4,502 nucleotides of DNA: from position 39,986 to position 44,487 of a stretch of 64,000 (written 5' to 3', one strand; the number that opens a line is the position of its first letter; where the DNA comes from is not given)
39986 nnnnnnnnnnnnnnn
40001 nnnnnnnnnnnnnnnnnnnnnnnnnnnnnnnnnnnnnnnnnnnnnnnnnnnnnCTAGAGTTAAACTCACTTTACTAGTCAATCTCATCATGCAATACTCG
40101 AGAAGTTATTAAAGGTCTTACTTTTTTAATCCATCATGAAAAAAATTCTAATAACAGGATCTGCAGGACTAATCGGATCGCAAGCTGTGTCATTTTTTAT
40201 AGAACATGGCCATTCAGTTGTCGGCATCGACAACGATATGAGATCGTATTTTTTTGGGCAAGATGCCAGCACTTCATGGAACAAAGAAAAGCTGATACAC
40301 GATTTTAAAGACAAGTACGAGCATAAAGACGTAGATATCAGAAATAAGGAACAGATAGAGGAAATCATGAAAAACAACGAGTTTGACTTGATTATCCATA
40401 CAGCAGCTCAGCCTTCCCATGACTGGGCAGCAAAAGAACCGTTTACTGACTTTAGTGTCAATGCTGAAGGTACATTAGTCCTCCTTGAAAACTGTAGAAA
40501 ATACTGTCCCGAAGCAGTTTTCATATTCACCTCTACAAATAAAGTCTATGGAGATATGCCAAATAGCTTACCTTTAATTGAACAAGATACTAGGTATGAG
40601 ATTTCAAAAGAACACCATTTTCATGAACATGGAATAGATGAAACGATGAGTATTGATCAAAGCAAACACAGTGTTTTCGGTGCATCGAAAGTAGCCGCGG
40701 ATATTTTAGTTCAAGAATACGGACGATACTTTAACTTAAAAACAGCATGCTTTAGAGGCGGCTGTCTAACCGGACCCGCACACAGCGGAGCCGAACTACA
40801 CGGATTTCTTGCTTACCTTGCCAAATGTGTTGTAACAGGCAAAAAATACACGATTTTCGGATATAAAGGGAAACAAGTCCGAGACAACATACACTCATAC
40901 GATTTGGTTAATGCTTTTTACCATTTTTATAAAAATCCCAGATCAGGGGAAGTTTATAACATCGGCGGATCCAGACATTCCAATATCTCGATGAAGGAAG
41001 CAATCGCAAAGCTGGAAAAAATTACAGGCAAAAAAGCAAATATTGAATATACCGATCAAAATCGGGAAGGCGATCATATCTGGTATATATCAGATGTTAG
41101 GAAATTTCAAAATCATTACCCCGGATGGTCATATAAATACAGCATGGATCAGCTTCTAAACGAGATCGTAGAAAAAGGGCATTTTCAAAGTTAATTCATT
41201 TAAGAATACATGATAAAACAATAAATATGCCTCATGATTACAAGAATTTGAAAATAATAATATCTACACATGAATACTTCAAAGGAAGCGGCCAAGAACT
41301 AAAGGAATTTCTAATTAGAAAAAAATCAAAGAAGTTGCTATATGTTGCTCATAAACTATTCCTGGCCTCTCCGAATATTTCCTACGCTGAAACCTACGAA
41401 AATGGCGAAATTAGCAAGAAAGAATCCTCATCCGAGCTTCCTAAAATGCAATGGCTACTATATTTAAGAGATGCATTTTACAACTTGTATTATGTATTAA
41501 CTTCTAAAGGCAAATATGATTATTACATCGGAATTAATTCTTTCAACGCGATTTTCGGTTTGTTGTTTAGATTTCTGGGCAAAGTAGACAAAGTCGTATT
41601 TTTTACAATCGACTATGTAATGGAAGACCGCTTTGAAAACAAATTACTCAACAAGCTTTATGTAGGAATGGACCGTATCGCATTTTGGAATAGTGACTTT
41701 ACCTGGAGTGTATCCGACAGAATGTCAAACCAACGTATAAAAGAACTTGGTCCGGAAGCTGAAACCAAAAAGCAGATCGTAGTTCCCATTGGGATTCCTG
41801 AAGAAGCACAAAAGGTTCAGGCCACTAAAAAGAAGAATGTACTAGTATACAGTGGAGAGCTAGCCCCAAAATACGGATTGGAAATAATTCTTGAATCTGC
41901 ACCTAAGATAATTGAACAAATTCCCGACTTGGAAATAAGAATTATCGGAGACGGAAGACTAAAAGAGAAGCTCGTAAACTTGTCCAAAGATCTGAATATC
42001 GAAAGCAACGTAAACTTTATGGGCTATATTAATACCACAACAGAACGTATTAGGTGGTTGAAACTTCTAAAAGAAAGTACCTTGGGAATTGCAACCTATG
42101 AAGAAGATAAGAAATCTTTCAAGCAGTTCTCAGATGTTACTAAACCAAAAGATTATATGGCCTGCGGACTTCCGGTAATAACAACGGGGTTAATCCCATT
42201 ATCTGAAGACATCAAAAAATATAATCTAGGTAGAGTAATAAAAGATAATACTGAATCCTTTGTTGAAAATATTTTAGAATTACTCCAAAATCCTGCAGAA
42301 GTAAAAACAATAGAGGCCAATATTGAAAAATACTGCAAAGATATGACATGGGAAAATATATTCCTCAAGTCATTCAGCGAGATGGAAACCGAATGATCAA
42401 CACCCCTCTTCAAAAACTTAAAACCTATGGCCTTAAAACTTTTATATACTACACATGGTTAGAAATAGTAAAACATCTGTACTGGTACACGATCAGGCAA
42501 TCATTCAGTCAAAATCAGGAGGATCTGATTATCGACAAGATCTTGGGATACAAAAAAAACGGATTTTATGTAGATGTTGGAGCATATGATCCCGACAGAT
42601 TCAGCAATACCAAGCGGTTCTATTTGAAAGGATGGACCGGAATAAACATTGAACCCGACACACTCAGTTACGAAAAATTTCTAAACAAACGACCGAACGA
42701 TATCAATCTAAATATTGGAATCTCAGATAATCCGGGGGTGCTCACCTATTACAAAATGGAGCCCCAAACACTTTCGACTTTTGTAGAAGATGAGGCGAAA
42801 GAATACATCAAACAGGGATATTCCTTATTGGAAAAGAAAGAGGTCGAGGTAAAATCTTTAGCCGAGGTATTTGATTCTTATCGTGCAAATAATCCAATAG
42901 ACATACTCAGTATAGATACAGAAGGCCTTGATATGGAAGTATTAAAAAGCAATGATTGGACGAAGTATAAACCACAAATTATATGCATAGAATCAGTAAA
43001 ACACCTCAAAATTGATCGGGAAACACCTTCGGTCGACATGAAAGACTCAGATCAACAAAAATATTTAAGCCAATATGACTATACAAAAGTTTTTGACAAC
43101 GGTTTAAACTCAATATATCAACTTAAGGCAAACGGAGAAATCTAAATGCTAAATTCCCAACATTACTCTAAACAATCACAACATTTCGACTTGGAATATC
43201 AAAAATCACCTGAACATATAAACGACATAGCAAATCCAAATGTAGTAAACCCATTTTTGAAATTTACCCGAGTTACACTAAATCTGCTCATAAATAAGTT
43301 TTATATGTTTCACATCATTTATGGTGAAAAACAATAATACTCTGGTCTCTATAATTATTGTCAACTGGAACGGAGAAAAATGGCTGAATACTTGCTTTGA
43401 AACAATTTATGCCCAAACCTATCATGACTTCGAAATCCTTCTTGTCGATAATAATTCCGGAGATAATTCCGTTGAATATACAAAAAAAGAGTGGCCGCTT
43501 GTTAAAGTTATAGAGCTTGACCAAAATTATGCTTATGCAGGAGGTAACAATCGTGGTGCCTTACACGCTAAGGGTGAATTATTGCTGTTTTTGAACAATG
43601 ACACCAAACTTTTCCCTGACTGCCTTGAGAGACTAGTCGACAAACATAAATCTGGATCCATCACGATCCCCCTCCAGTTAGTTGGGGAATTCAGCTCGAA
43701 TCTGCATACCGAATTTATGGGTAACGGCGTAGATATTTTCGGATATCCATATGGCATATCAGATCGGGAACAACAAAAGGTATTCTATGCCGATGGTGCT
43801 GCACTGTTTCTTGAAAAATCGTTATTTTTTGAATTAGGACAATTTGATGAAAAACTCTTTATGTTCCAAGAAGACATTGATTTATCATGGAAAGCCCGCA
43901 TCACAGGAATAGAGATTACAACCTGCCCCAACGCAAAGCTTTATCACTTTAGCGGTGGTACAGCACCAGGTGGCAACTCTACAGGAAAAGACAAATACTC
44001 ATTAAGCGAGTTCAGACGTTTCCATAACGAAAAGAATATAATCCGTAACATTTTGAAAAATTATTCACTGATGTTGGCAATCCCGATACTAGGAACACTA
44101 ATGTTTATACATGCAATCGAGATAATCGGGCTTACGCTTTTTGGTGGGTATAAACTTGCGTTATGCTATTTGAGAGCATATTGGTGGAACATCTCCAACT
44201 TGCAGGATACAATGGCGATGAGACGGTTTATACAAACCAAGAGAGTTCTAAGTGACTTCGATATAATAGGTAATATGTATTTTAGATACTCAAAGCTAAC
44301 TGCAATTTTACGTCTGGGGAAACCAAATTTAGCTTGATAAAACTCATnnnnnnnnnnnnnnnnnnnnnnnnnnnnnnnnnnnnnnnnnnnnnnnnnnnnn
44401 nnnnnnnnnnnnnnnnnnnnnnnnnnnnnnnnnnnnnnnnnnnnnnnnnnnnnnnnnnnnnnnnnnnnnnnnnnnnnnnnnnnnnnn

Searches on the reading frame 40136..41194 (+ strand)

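Call 24: search_protein_families(library=pfam, proteins=[window:40136-41194:+], max_evalue=0.001)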
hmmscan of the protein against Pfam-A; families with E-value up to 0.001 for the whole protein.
window:40136-41194:+ (352 aa): 6 families
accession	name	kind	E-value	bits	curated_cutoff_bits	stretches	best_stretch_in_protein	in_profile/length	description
PF01370.27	Epimerase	-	9.2e-43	146.8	20.9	1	4-277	1-240/240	NAD dependent epimerase/dehydratase family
PF16363.11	GDP_Man_Dehyd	-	1.6e-31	110.4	27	1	5-343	1-331/332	GDP-mannose 4,6 dehydratase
PF04321.23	RmlD_sub_bind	-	9.2e-13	48.3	27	1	3-139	2-106/287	RmlD substrate binding domain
PF01073.25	3Beta_HSD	-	8.4e-10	38.6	22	1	5-160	1-144/280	3-beta hydroxysteroid dehydrogenase/isomerase family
PF02719.21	Polysacc_synt_2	-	3.9e-09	36.5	20.2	1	4-137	1-131/293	Polysaccharide biosynthesis protein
PF07993.18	NAD_binding_4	-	7.5e-09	35.6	20.1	1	72-238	80-236/258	Male sterility protein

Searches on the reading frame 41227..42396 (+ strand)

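Call 24: search_protein_families(library=pfam, proteins=[window:41227-42396:+], max_evalue=0.001)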
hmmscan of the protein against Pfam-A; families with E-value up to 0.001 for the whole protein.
window:41227-42396:+ (389 aa): 2 families
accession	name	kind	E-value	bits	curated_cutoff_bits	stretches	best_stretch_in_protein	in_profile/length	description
PF00534.26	Glycos_transf_1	-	9.2e-20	71.3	26.4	2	191-270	3-83/172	Glycosyl transferases group 1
PF13692.12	Glyco_trans_1_4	-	5.7e-16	59.5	27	1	204-355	2-142/142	Glycosyl transferases group 1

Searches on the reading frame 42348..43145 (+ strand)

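Call 24: search_protein_families(library=pfam, proteins=[window:42348-43145:+], max_evalue=0.001)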
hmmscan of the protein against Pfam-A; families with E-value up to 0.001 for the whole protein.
window:42348-43145:+ (265 aa): 1 family
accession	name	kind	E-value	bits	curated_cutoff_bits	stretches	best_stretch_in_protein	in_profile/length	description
PF05050.19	Methyltransf_21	-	4.4e-20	72.9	22.7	1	76-216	1-148/173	Methyltransferase FkbM domain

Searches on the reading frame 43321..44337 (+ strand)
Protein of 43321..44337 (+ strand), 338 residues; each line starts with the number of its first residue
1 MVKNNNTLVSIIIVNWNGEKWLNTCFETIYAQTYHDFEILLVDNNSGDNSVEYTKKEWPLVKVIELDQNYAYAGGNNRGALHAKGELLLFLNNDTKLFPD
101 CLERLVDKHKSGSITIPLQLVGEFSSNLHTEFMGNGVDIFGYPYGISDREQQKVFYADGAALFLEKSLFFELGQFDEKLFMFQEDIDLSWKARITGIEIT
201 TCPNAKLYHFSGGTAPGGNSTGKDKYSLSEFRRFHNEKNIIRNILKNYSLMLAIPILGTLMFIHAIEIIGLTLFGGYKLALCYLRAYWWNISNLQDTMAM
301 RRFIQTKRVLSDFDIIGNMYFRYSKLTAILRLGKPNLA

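Call 24: search_protein_families(library=pfam, proteins=[window:43321-44337:+], max_evalue=0.001)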
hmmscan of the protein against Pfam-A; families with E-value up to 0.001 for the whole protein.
window:43321-44337:+ (338 aa): 3 families
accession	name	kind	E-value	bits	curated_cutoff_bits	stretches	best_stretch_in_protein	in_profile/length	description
PF00535.33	Glycos_transf_2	-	1.1e-24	87.7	23.3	1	10-164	1-160/168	Glycosyl transferase family 2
PF10111.15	Glyco_tranf_2_2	-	1e-07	32.2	27.3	1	16-188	9-195/276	Glycosyltransferase like family 2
PF13641.12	Glyco_tranf_2_3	-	2e-06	28.4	27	1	9-212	3-214/230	Glycosyltransferase like family 2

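Call 61: search_solved_structures(query=window:43321-44337:+, max_evalue=0.001)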
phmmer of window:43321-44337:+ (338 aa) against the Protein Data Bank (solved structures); distinct sequences matched with E-value up to 0.001: 12.
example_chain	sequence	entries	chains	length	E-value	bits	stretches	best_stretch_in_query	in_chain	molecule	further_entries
5hea_A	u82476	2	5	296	1.2e-09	40.9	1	4-105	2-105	Putative glycosyltransferase (GalT1)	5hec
8vh7_A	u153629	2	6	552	2.1e-09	40.1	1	4-114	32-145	Heparosan synthase B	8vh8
8viw_A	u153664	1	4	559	2.2e-09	40.1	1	4-114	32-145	Heparosan synthase B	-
2z87_A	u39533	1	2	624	4.2e-08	35.8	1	7-150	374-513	Chondroitin synthase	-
2z86_A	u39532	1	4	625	4.3e-08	35.8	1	7-150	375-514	Chondroitin synthase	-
3bcv_A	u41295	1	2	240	9.7e-08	34.7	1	9-100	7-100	Putative glycosyltransferase protein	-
6p61_A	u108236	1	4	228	6.3e-05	25.4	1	8-101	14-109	Glycosyltransferase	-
3l7i_A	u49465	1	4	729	9.5e-05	24.8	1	9-108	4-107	Teichoic acid biosynthesis protein F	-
3l7j_A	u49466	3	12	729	9.5e-05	24.8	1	9-108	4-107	Teichoic acid biosynthesis protein F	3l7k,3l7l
3l7m_A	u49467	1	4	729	9.5e-05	24.8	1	9-108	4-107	Teichoic acid biosynthesis protein F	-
9hwj_A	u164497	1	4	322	0.00037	22.9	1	32-112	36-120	Undecaprenyl-phosphate 4-deoxy-4-formamido-L-arabinose transferase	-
8bz4_A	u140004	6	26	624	0.00043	22.7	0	7-116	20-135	Glycosyltransferase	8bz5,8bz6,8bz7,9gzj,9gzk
